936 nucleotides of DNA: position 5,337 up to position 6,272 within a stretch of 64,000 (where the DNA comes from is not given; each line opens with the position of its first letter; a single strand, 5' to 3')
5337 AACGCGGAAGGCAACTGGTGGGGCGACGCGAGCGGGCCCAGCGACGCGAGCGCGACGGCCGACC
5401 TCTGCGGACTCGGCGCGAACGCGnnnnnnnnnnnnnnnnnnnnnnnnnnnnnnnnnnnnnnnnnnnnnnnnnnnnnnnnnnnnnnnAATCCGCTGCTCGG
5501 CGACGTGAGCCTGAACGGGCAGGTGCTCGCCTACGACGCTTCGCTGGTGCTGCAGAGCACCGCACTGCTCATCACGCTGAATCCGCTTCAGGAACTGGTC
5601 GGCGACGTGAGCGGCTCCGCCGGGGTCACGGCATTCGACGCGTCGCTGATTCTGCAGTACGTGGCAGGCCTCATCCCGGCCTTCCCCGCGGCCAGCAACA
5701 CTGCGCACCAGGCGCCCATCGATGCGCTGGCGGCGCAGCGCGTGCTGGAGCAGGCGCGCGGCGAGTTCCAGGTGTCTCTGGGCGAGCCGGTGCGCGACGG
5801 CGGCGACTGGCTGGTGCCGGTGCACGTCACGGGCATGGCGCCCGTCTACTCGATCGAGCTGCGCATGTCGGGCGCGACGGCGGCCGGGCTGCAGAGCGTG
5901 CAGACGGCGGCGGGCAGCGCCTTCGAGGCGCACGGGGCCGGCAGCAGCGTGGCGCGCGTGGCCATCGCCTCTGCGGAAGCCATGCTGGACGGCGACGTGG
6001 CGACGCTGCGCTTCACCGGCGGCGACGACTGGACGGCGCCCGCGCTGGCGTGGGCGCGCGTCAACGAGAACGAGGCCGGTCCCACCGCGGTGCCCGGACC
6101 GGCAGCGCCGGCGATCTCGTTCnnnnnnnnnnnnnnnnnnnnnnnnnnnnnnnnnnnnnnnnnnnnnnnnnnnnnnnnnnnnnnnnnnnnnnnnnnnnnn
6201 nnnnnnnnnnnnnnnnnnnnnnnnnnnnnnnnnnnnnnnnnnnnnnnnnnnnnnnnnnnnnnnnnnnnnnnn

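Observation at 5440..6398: Dockerin plus cohesin-like module on a 1587-aa beta-helix protein that also carries a T9SS-type tail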

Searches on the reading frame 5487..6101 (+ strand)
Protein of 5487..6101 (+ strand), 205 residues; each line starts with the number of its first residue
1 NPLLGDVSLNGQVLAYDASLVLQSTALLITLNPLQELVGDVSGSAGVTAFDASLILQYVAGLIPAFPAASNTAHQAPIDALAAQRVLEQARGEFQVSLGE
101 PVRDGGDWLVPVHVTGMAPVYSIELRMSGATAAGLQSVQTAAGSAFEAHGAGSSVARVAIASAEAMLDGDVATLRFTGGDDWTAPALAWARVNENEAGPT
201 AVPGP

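Call 54: search_protein_representatives(protein=window:5487-6101:+)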
Query: 205 residues. Proteins with E-value up to 0.001 (for the whole library): 2440; up to 1e-10: 194; up to 1e-30: 8. The best 150 are listed.
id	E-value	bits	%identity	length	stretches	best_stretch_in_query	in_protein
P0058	4.5e-79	281.2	41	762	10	3-72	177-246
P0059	8.7e-58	211.8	62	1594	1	1-197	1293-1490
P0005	7.5e-52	192.4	55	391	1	1-197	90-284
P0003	1.3e-48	181.8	54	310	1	2-202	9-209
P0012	1.3e-45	172.0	55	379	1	1-165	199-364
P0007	3.5e-45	170.6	52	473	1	1-204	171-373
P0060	5.0e-42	160.4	52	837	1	1-195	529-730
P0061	4.6e-39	150.7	48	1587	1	2-197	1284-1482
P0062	1.0e-27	113.6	39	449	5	3-64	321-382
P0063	5.9e-26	107.9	33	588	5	3-68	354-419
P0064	1.1e-25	107.0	37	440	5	4-70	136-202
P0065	9.2e-25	104.1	48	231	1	75-197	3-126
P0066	8.4e-23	97.7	44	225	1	28-181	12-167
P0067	7.7e-22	94.5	35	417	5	4-72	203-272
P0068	1.8e-21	93.3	43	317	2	5-77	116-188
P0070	1.2e-20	90.6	37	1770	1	1-198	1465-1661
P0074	2.8e-18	82.9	71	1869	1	1-69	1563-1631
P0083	1.1e-16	77.7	61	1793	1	1-87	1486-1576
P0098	4.0e-15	72.6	35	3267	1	2-201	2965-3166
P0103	5.3e-15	72.2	37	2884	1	2-201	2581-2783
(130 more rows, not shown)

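Call 67: list_cluster_members(proteins=[P0059, P0061, P0070, P0074, P0098, P0058, P0103, P0083])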
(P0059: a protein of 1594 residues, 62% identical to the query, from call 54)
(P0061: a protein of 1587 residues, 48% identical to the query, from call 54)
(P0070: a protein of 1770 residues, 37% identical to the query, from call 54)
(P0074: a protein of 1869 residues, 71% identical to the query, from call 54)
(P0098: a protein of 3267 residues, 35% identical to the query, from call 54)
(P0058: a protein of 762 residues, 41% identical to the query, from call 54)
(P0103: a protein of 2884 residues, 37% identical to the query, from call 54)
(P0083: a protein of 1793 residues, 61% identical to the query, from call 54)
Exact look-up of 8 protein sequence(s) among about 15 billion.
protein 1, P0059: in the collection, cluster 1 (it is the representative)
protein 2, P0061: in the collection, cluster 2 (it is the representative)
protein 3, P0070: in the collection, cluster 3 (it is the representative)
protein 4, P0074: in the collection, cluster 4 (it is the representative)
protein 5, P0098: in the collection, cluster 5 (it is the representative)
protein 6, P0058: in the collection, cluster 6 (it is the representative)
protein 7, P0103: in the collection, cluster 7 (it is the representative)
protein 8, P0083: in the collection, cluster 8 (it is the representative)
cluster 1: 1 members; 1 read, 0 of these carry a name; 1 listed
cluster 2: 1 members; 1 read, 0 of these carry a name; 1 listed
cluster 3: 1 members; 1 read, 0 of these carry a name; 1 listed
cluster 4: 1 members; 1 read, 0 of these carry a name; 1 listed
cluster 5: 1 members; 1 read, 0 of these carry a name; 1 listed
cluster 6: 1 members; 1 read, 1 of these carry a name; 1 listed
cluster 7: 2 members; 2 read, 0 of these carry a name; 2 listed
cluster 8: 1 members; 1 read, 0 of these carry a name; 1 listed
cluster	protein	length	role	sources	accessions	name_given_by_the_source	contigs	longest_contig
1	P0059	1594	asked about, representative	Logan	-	-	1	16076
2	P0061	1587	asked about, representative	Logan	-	-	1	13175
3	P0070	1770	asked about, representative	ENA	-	-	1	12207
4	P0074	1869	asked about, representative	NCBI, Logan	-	-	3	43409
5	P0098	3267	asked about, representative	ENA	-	-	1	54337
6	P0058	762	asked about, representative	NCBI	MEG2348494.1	MAG: dockerin type I domain-containing protein [Clostridia bacterium]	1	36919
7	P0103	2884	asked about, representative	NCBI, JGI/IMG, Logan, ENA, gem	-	-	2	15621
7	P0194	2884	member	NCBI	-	-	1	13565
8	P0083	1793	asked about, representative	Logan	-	-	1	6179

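Call 68: search_protein_families(library=pfam, proteins=[P0070, P0074, P0083, P0098], max_evalue=0.001)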
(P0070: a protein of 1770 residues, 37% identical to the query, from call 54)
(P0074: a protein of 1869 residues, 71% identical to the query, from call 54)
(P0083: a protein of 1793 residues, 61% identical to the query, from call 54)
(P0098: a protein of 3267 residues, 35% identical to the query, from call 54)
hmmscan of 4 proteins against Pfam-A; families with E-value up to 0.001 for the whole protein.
P0070 (1770 aa): 6 families
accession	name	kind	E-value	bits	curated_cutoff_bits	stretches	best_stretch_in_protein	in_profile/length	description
PF13229.12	Beta_helix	-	3.2e-36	124.8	25.9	6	289-388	2-92/158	Right handed beta helix region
PF05048.19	NosD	-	4.5e-13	49.6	23.6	1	1130-1235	9-110/212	Periplasmic copper-binding protein (NosD)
PF13860.13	FlgD_ig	-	1.2e-10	41.7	27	1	1694-1757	10-75/79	FlgD Ig-like domain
PF00404.24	Dockerin_1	-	5.2e-06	27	22.9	1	1468-1523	1-56/57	Dockerin type I domain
PF18962.6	Por_Secre_tail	-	1.3e-05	25.8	27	1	1686-1766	2-73/75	Secretion system C-terminal sorting domain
PF13585.12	CHU_C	-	2.2e-05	24.9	27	1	1704-1766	26-81/86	CHU_C Type IX secretion signal domain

P0074 (1869 aa): 5 families
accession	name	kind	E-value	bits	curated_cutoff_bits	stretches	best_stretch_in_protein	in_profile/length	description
PF13229.12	Beta_helix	-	1.5e-41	142.1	25.9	5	1014-1113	17-113/158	Right handed beta helix region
PF05048.19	NosD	-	1.1e-06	28.7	23.6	1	140-281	11-155/212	Periplasmic copper-binding protein (NosD)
PF00963.24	Cohesin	-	2.7e-06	28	24.1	1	1649-1754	5-120/139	Cohesin domain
PF18962.6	Por_Secre_tail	-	0.00024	21.8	27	1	1787-1853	1-61/75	Secretion system C-terminal sorting domain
PF00404.24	Dockerin_1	-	0.00048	20.7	22.9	1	1567-1621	2-56/57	Dockerin type I domain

P0083 (1793 aa): 4 families
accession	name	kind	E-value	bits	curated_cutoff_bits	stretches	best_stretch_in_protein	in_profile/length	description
PF13229.12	Beta_helix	-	2.6e-35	121.9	25.9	4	596-706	11-122/158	Right handed beta helix region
PF00963.24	Cohesin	-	7.7e-14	52.5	24.1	1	1567-1688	2-139/139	Cohesin domain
PF18962.6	Por_Secre_tail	-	6.4e-09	36.4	27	1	1709-1791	2-75/75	Secretion system C-terminal sorting domain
PF13860.13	FlgD_ig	-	1.3e-06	28.8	27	1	1716-1782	11-77/79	FlgD Ig-like domain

P0098 (3267 aa): 27 families (the best 25 are shown)
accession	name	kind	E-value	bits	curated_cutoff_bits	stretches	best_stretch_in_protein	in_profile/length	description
PF22544.2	HYDIN_VesB_CFA65-like_Ig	-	2.2e-70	233.6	25.5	6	1941-2032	1-96/100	HYDIN/CFA65/VesB-like, Ig-like domain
PF07610.17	DUF1573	-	1.6e-37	127.8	26.1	2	1943-2036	1-95/98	Protein of unknown function (DUF1573)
PF00082.27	Peptidase_S8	-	2.6e-37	129.1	21.8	1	206-473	4-276/288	Subtilase family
PF15780.11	ASH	-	1.6e-31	108.8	27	2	1462-1542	13-94/98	Abnormal spindle-like microcephaly-assoc'd, ASPM-SPD-2-Hydin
PF22073.2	Cep192_D4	-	3.1e-30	105.1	35.5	4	1941-2037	2-111/112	Cep192 domain 4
PF24507.1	Ig_CFAP65_4th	-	9e-28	96.9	27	0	1966-2036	3-75/76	CFAP65, fourth Ig-like domain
PF16361.10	Peptidase_S8_N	-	1.8e-23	84.1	30.5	1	47-181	2-142/142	N-terminal of Subtilase family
PF22067.2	Cep192_D3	-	2.7e-21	75.9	27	0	1493-1553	38-98/99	Cep192 domain 3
PF00963.24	Cohesin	-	2e-12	47.9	24.1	1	2833-2943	11-115/139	Cohesin domain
PF22076.2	Cep192_D6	-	1e-11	45.4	35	0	884-926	31-72/101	Cep192 domain 6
PF19190.6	BACON_2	-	3.3e-11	43.4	25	0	1879-1907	42-70/94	Viral BACON domain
PF12371.14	TMEM131_like_N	-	1.1e-10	42.1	28.8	0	1462-1537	7-83/84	Transmembrane protein 131-like N-terminal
PF21310.3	OCRL-like_ASH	-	6.8e-10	39.5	27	0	1870-1902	38-70/109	Inositol polyphosphate 5-phosphatase OCRL-like, ASH domain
PF13860.13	FlgD_ig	-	1.3e-09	38.4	27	1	3193-3252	13-73/79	FlgD Ig-like domain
PF22066.2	Cep192_D8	-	1.2e-08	35.5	33.5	0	1457-1554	7-100/101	Cep192 domain 8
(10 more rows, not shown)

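Call 69: find_encoding_contigs(protein=P0074, flank=6000, max_places=2)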
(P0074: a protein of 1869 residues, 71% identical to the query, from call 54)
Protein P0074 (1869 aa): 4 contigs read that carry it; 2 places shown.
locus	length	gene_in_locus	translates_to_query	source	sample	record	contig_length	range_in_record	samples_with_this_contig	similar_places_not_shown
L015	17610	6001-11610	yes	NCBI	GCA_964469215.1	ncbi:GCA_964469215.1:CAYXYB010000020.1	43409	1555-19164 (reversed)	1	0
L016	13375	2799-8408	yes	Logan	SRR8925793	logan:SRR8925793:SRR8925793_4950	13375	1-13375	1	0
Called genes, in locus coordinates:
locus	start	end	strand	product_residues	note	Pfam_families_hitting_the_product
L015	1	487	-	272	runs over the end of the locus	PF27309:MJ0753_N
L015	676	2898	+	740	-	PF00403:HMA, PF00122:E1-E2_ATPase, PF00702:Hydrolase, PF08282:Hydrolase_3 (faint)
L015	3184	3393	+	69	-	PF13683:rve_3, PF13333:rve_2 (weak)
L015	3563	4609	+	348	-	PF05448:AXE1 (faint), PF02129:Peptidase_S15, PF01738:DLH (faint), PF20434:BD-FAE, PF00561:Abhydrolase_1, PF12146:Hydrolase_4, PF00326:Peptidase_S9 (faint)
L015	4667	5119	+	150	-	-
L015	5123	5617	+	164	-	PF22526:DUF7000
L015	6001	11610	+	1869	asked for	PF28492:Beta_helix_4 (faint), PF05048:NosD (faint), PF13229:Beta_helix, PF00963:Cohesin (weak)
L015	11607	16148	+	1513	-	PF00963:Cohesin, PF13573:SprB (faint), PF26182:Ig_NUP210_5th (faint), PF02368:Big_2 (weak), PF26918:Ig_Eae (weak), PF18962:Por_Secre_tail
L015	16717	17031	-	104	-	-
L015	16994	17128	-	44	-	-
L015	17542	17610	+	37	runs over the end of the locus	-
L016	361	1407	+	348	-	PF05448:AXE1 (faint), PF02129:Peptidase_S15, PF01738:DLH (faint), PF20434:BD-FAE, PF00561:Abhydrolase_1, PF12146:Hydrolase_4, PF00326:Peptidase_S9 (faint)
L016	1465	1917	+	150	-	-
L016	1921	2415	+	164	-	PF22526:DUF7000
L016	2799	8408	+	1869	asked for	PF28492:Beta_helix_4 (faint), PF05048:NosD (faint), PF13229:Beta_helix, PF00963:Cohesin (weak)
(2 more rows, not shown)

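Call 76: find_encoding_contigs(protein=P0098, flank=8000, max_places=1)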
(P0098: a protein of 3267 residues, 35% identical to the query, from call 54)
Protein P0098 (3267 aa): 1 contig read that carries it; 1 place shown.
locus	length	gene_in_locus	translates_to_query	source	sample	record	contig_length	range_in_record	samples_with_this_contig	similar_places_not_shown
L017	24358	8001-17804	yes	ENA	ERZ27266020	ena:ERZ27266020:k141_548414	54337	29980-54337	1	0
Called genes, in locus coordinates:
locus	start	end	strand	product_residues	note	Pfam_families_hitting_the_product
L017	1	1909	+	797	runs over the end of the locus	PF07697:7TMR-HDED, PF07698:7TM-7TMR_HD, PF01966:HD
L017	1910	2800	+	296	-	PF02899:Phage_int_SAM_1, PF13495:Phage_int_SAM_4, PF00589:Phage_integrase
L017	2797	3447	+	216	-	PF02163:Peptidase_M50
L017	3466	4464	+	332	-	PF01118:Semialdhyde_dh, PF02774:Semialdhyde_dhC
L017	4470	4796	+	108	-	-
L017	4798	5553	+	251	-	PF01177:Asp_Glu_race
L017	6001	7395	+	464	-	PF00072:Response_reg, PF00158:Sigma54_activat, PF14532:Sigma54_activ_2, PF25601:AAA_lid_14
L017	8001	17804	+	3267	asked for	PF00082:Peptidase_S8, PF07610:DUF1573 (weak), PF22544:HYDIN_VesB_CFA65-like_Ig, PF15780:ASH, PF22544:HYDIN_VesB_CFA65-like_Ig, PF07610:DUF1573, PF22544:HYDIN_VesB_CFA65-like_Ig, PF13860:FlgD_ig, +16 more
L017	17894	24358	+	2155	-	?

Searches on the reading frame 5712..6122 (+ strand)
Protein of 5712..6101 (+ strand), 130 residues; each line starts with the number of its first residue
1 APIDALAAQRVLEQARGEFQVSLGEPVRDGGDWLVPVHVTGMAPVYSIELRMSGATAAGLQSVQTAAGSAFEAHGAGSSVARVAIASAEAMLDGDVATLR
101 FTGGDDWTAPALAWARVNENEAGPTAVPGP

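Call 7: search_protein_families(library=pfam, proteins=[window:5712-6101:+], max_evalue=10)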
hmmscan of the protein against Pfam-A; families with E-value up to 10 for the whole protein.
seq(130 aa): 0 families

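Call 17: search_solved_structures(query=A2, max_evalue=10, show_alignments=2)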
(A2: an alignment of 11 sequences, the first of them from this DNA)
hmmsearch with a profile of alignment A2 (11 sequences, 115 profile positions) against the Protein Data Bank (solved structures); distinct sequences matched with E-value up to 10: 1.
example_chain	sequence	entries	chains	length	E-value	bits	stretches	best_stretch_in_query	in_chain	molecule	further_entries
4hz2_A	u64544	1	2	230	0.62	13.4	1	36-107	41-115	Glutathione S-transferase domain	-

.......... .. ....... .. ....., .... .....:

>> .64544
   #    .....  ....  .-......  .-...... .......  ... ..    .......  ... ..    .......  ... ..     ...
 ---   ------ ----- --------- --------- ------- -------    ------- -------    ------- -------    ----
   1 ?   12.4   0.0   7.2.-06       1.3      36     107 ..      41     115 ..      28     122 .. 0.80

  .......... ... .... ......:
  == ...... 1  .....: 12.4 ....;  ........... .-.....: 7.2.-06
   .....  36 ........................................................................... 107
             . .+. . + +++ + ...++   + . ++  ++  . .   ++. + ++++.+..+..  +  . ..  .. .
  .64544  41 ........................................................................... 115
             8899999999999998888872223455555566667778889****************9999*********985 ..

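Call 20: search_solved_structures(query=A4, max_evalue=10, show_alignments=2)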
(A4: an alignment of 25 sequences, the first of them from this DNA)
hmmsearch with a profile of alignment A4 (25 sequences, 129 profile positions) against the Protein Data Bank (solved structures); distinct sequences matched with E-value up to 10: 45.
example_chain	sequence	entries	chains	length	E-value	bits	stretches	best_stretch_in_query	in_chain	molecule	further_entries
2xdh_A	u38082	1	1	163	5.5e-10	42.5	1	9-102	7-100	COHESIN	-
4uyp_A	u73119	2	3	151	1.8e-09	40.8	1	6-110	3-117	Cellulosomal scaffoldin anchoring protein C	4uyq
3ul4_A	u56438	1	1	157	2.8e-09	40.2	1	4-110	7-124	Cellulosome-anchoring protein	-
1g1k_A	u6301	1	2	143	3.5e-09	39.8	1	5-108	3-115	SCAFFOLDING PROTEIN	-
2vn5_A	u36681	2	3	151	4.9e-09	39.4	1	6-108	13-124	SCAFFOLDING PROTEIN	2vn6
3l8q_A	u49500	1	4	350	1.3e-08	38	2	3-53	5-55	Cellulosomal scaffoldin adaptor protein B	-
5lxv_A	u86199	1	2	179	1.1e-05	28.6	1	4-60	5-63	Scaffoldin C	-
6kgc_A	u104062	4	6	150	1.8e-05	27.9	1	4-128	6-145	Probably cellulosomal scaffolding protein, secreted cellulose-binding and cohesin domain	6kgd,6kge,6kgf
6kg8_A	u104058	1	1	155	2e-05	27.7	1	4-128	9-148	Probably cellulosomal scaffolding protein, secreted cellulose-binding and cohesin domain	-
1zv9_A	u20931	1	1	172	3.8e-05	26.8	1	3-54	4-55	Cellulosomal scaffoldin adaptor protein B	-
4ums_A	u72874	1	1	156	3.8e-05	26.8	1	7-98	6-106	CELLULOSOMAL ANCHORING SCAFFOLDIN B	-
1qzn_A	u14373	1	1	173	3.8e-05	26.8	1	3-54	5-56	cellulosomal scaffoldin adaptor protein B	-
3f2l_A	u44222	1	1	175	4e-05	26.7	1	3-54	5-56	Cellulosomal scaffoldin adaptor protein B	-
3bwz_A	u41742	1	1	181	4.4e-05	26.6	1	3-53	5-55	Cellulosomal scaffoldin adaptor protein B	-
3kcp_A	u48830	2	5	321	5.4e-05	26.3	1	4-57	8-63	Cellulosomal-scaffolding protein A | Cellulosome anchoring protein cohesin region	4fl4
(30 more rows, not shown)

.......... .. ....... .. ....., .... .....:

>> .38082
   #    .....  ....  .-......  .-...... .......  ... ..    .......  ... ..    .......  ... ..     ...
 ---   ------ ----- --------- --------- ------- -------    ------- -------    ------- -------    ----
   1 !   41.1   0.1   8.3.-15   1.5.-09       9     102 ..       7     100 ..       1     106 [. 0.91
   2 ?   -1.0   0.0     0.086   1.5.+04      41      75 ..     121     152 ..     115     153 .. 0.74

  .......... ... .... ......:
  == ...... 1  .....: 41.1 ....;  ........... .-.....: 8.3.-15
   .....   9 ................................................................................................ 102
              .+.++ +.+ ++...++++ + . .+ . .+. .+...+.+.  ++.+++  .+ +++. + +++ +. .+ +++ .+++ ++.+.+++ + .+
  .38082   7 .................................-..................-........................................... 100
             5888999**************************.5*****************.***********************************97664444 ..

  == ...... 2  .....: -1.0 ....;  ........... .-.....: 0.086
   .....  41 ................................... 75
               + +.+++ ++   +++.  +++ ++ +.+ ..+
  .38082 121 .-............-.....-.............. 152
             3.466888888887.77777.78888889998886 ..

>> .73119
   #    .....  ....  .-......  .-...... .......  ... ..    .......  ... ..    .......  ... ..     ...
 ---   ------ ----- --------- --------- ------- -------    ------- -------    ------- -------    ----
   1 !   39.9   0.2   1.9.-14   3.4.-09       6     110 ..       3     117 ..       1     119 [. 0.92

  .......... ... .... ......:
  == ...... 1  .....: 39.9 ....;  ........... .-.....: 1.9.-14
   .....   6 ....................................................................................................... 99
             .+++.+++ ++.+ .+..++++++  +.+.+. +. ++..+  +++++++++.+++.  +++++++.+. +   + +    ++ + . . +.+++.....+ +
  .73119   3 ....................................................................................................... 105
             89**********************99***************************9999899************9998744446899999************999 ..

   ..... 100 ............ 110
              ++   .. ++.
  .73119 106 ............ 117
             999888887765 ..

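Call 43: predict_structure(alignment_id=A5)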
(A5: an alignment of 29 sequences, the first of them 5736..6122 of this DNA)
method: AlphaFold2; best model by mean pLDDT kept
length: 129 residues; sequences in the alignment: 29
mean_pLDDT: 91.1   pTM: 0.82
mean pLDDT of the five models: 91.1, 91.0, 90.2, 90.2, 89.7
residues with pLDDT >= 90: 101; 70-90: 17; 50-70: 11; < 50: 0
segments of 3 or more residues with pLDDT < 50: none
pLDDT, mean of each block of 10 residues (from residue 1): 85 96 97 95 96 94 92 96 94 95 96 80 63
secondary structure, 60 per line:
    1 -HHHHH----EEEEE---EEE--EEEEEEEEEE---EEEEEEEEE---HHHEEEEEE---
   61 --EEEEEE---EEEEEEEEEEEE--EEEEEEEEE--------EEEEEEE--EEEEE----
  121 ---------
elements in order: H2-6 E11-15 E19-21 E24-33 E37-45 E52-57 E63-68 E72-83 E86-94 E103-109 E112-116
